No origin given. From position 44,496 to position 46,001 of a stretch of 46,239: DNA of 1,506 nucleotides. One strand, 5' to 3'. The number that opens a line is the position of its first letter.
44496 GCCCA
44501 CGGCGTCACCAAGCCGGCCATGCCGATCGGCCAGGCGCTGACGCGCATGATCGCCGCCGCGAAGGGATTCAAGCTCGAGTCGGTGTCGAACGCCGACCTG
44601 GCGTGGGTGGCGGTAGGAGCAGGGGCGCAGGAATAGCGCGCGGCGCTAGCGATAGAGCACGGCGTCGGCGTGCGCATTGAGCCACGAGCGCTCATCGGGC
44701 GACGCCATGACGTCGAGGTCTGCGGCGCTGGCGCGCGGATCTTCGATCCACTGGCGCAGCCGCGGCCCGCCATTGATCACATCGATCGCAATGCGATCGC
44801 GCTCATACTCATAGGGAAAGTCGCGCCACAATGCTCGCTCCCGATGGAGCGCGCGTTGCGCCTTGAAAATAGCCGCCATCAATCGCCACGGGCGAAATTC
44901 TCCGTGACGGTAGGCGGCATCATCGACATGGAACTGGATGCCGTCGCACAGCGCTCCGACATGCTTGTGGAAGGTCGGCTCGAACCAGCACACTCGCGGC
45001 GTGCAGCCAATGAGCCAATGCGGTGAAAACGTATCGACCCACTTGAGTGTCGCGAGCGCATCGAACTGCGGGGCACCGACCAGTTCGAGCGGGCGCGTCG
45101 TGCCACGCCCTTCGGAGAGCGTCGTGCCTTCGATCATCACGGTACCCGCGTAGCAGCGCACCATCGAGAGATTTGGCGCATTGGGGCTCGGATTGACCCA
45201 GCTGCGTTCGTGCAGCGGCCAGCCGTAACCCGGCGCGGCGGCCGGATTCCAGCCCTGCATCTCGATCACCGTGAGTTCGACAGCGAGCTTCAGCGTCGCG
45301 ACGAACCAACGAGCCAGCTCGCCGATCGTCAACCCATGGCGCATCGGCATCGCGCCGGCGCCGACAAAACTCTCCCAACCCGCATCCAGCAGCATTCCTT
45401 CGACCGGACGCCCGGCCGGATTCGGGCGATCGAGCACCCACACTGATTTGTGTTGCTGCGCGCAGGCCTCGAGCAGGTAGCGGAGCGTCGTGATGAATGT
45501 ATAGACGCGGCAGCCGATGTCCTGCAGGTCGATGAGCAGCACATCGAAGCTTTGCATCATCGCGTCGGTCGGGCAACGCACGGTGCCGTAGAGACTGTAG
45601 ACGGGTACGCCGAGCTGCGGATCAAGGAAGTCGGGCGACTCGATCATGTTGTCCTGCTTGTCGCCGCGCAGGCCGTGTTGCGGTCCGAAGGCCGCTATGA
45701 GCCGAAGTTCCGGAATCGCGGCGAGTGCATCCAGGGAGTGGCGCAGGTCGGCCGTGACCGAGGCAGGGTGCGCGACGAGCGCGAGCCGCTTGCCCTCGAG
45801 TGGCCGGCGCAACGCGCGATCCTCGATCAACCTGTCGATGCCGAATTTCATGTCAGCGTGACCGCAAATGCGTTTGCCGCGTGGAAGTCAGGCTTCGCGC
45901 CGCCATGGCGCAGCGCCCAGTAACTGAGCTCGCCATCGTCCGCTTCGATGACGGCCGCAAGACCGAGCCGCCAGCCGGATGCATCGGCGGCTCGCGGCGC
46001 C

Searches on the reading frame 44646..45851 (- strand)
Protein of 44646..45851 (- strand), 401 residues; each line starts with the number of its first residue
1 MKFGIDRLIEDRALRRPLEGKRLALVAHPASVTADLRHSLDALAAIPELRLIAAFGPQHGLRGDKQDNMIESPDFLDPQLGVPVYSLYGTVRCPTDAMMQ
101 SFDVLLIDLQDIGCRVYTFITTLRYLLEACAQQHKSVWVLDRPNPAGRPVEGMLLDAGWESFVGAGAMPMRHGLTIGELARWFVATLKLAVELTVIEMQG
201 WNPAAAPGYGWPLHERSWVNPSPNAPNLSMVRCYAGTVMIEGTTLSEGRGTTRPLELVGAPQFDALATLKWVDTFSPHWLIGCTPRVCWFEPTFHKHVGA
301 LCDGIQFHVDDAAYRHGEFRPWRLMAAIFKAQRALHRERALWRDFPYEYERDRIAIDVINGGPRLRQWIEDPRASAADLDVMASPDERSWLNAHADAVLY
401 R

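Call 20: search_protein_families(library=pfam, proteins=[window:44646-45851:-], max_evalue=0.00001)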
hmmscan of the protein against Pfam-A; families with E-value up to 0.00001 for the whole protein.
window:44646-45851:- (401 aa): 2 families
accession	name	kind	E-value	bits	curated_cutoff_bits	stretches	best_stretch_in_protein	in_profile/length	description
PF07075.17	NamZ_N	-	1.2e-74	250.6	26.9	1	24-228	2-202/203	Exo-beta-N-acetylmuramidase NamZ, N-terminal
PF20732.2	NamZ_C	-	1.8e-32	113.6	25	1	233-400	2-152/152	Exo-beta-N-acetylmuramidase NamZ, C-terminal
